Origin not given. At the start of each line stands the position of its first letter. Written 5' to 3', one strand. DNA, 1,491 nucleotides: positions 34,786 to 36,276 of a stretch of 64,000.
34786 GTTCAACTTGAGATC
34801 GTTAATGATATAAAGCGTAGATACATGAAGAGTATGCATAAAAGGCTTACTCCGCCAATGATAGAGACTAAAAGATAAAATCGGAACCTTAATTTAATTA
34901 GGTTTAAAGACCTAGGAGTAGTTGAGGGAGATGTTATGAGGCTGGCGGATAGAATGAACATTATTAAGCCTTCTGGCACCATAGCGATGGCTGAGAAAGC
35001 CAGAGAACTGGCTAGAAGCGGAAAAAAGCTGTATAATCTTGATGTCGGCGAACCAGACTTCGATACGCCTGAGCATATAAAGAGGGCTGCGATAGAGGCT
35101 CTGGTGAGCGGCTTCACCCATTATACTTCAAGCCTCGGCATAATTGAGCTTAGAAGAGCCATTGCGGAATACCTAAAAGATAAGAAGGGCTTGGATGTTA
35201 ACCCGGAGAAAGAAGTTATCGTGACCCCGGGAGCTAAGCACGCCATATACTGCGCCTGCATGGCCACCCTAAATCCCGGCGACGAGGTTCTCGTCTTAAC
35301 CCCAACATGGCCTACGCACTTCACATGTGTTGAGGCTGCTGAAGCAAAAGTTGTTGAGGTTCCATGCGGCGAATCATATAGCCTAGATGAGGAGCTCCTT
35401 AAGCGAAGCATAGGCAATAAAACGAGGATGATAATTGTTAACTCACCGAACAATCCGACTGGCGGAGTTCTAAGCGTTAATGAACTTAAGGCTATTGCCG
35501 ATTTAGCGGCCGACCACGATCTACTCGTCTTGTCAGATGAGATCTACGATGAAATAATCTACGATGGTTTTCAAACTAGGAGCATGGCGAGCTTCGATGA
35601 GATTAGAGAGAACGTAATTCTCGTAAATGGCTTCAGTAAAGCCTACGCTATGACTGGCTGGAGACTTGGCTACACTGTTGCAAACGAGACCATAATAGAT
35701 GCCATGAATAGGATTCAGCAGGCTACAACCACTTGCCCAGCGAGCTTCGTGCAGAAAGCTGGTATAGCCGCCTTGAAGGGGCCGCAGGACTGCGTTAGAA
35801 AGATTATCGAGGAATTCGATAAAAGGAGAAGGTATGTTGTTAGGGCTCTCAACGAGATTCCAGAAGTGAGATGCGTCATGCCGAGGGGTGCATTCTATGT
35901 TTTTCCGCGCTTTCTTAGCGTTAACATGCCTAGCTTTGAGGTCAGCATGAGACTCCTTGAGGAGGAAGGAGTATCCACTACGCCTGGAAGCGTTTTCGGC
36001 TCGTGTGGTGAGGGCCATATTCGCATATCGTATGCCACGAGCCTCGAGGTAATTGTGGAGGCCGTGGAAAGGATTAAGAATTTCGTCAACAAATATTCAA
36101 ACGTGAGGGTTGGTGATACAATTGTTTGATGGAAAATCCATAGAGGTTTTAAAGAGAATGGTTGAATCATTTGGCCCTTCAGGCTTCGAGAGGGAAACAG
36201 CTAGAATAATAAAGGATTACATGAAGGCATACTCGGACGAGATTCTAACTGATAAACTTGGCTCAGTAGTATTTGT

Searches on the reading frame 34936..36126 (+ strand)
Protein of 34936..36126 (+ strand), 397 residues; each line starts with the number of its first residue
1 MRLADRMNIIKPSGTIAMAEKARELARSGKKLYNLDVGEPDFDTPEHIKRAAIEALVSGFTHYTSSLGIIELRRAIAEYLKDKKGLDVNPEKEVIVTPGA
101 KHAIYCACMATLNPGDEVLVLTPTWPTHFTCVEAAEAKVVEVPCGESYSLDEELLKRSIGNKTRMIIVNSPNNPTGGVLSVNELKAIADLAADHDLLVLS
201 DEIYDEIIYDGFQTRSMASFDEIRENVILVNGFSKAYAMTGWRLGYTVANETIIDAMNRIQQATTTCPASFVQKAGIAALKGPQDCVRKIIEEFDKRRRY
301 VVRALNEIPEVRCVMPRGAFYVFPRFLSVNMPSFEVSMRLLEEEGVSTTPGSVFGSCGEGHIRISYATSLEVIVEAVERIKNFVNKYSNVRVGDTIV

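Call 37: search_protein_families(library=pfam, proteins=[window:34936-36126:+], max_evalue=0.00001)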
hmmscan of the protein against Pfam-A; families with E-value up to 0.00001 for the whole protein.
window:34936-36126:+ (397 aa): 3 families
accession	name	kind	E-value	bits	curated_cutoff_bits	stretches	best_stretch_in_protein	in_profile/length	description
PF00155.27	Aminotran_1_2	-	1.3e-79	268.5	19.7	1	31-380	2-361/361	Aminotransferase class I and II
PF00266.25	Aminotran_5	-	5.6e-08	32.6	21.5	1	86-201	56-175/371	Aminotransferase class-V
PF01041.23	DegT_DnrJ_EryC1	-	5.2e-07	29.7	19.8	1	92-201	40-145/360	DegT/DnrJ/EryC1/StrS aminotransferase family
